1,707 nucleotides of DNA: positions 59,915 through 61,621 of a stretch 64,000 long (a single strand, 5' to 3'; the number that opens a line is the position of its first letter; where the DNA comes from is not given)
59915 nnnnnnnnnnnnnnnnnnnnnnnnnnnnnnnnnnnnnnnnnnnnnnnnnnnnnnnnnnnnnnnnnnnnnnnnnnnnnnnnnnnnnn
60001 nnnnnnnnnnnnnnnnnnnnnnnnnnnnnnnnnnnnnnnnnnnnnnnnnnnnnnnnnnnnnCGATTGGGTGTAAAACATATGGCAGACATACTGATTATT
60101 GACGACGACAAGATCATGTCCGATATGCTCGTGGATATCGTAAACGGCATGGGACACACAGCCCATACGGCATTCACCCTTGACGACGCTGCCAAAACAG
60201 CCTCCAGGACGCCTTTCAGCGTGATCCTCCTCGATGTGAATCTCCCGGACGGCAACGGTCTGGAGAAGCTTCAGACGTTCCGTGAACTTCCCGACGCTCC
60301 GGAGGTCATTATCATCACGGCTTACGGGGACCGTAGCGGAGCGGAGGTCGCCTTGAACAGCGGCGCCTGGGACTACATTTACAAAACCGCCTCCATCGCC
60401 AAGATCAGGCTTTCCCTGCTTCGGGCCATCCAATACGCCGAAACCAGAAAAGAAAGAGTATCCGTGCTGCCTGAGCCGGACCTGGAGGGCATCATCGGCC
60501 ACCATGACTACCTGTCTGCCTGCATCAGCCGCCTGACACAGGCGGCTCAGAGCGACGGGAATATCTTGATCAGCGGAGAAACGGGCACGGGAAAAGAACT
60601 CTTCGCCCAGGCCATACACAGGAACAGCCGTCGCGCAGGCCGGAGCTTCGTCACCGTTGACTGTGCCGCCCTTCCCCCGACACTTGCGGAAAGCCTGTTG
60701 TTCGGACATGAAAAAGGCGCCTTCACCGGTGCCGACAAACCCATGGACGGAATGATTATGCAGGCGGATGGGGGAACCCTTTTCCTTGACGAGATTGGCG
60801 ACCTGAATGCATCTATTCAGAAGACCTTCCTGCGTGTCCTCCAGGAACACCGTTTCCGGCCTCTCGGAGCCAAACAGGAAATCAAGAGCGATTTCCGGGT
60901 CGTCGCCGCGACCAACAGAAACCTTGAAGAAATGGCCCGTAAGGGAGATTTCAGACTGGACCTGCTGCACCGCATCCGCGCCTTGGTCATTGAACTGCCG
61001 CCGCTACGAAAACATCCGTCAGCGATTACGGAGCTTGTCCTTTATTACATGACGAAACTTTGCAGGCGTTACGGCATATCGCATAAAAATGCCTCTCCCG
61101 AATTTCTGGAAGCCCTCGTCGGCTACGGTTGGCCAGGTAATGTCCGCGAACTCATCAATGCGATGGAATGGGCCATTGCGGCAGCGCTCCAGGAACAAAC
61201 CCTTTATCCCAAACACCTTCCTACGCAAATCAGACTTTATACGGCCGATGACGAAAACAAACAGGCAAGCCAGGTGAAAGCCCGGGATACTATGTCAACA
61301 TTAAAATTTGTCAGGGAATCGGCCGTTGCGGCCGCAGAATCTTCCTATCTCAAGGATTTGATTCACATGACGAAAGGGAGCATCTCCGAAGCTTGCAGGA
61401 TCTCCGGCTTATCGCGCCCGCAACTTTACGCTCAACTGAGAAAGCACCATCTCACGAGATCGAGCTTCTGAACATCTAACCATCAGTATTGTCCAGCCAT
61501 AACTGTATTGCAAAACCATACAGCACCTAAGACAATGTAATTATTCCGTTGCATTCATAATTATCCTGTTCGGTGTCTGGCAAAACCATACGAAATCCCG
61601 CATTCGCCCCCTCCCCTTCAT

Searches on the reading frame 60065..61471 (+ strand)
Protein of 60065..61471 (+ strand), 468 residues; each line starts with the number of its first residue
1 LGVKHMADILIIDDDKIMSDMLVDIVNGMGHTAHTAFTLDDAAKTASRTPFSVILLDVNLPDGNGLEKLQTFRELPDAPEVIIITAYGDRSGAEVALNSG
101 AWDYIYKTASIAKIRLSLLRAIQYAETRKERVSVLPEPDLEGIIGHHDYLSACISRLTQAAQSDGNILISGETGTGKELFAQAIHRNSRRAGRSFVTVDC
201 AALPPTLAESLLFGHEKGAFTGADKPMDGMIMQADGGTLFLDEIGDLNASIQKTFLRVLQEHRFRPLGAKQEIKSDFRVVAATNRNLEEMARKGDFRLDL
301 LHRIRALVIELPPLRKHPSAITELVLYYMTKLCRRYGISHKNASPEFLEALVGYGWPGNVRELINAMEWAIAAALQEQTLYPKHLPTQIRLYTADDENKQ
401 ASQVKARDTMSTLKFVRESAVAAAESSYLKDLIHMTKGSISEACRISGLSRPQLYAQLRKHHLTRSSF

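Call 5: search_protein_families(library=pfam, proteins=[window:60065-61471:+])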
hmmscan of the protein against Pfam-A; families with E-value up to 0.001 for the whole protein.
window:60065-61471:+ (468 aa): 9 families
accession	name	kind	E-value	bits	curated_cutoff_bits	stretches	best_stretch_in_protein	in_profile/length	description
PF00158.32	Sigma54_activat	-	2.3e-62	210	20.2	1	143-309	1-167/168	Sigma-54 interaction domain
PF14532.12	Sigma54_activ_2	-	2.1e-20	73.8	25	1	150-314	7-138/138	Sigma-54 interaction domain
PF00072.30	Response_reg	-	9.6e-20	71.3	30.2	1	9-115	1-107/111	Response regulator receiver domain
PF25601.1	AAA_lid_14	-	2.6e-16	59.7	27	1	316-399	2-84/87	AAA+ ATPase lid domain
PF07728.20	AAA_5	-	1.5e-08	35.2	22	1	166-286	1-124/139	AAA domain (dynein-related subfamily)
PF01078.27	Mg_chelatase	-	9e-06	25.7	20.3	0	222-284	93-157/207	Magnesium chelatase, subunit ChlI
PF07724.20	AAA_2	-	4.1e-05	24.1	27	1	165-278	4-115/166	AAA domain (Cdc48 subfamily)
PF00004.35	AAA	-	5.8e-05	24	21.2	1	167-287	1-111/131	ATPase family associated with various cellular activities (AAA)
PF02954.25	HTH_8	-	0.00011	22.3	22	1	423-460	4-41/42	Bacterial regulatory protein, Fis family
